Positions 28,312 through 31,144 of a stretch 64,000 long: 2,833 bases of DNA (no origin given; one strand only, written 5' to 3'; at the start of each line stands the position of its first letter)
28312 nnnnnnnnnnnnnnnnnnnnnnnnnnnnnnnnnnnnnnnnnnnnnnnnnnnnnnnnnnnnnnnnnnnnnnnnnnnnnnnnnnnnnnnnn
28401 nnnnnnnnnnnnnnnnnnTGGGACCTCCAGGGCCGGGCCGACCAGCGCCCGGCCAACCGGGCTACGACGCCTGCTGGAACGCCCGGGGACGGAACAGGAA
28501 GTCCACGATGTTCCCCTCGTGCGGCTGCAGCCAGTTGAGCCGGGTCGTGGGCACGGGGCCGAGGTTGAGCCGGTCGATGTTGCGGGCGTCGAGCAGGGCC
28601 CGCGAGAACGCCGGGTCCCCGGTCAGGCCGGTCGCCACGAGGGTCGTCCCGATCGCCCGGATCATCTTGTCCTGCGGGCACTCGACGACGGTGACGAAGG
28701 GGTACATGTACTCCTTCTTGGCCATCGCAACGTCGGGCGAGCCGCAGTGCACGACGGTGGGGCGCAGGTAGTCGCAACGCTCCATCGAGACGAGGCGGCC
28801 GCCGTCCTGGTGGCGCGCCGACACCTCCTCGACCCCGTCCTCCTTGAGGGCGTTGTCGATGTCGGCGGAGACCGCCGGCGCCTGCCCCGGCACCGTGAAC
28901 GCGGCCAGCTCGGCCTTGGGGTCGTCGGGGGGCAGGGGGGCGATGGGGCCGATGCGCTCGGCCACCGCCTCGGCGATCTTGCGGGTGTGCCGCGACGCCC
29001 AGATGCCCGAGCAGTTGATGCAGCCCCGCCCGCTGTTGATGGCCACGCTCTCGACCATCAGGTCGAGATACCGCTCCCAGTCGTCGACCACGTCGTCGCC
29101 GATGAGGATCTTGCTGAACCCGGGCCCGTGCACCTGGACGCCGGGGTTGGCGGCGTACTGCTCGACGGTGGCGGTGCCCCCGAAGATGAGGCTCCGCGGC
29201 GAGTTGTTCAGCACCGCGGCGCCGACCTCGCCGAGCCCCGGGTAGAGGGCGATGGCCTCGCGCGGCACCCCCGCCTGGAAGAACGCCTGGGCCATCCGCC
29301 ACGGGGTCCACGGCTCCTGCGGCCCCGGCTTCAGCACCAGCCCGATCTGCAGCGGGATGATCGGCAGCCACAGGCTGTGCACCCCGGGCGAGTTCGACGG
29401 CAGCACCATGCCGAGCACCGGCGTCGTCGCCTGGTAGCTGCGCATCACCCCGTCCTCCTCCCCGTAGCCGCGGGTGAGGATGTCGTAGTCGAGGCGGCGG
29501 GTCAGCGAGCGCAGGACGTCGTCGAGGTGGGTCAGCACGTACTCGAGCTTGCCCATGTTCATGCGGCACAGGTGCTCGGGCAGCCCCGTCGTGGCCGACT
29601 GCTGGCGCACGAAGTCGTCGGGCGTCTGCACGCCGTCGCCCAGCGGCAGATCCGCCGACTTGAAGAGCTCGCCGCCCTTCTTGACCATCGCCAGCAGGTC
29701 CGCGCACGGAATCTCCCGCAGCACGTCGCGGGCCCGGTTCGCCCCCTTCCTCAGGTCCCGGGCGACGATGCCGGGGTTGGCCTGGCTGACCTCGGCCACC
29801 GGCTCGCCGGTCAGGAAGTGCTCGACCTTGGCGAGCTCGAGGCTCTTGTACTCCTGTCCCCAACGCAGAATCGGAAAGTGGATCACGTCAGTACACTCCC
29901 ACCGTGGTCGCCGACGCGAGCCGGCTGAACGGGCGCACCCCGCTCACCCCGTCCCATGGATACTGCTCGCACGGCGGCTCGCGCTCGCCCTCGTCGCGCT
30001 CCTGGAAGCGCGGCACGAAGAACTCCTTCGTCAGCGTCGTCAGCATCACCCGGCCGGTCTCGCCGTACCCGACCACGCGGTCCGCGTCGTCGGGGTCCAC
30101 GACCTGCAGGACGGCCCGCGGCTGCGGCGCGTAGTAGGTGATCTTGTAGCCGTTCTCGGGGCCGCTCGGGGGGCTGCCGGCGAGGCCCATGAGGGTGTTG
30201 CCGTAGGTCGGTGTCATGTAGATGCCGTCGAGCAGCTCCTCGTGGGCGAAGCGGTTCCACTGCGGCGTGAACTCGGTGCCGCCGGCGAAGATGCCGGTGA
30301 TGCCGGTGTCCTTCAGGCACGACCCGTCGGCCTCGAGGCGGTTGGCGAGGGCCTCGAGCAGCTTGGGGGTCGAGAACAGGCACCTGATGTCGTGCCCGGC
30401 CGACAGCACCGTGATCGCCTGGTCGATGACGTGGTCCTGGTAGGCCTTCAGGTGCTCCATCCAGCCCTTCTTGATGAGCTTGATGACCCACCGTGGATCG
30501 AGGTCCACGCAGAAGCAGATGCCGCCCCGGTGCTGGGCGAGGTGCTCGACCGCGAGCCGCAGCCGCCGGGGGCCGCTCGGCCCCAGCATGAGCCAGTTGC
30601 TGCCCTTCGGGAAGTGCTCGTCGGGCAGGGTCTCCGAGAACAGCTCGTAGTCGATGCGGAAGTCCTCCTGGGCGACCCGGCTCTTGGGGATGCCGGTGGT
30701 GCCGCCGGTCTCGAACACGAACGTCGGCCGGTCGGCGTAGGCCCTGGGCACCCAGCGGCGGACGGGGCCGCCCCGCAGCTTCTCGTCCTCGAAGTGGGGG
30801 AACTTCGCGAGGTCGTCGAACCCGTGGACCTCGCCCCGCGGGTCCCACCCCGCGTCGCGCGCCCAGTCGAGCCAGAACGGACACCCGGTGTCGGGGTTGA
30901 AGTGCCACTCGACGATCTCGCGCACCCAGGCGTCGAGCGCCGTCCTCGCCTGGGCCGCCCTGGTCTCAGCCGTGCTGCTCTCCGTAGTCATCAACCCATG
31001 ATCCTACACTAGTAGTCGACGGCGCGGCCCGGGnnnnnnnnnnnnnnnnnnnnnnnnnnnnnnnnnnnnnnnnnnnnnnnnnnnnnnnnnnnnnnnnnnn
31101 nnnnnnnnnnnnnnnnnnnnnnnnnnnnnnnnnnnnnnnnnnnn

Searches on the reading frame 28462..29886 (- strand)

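Call 41: search_protein_families(library=pfam, proteins=[window:28462-29886:-], max_evalue=0.001)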
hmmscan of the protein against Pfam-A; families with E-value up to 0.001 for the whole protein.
window:28462-29886:- (474 aa): 1 family
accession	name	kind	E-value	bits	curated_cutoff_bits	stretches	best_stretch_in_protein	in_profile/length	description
PF00171.27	Aldedh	-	8.1e-17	61.3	23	1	118-405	94-381/461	Aldehyde dehydrogenase family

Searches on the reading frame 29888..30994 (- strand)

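Call 41: search_protein_families(library=pfam, proteins=[window:29888-30994:-], max_evalue=0.001)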
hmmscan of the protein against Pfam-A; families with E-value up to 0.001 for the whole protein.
window:29888-30994:- (368 aa): 1 family
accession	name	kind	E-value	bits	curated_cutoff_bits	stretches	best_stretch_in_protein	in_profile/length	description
PF00501.34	AMP-binding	-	5.7e-05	22.5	29.9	0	200-317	254-373/384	AMP-binding enzyme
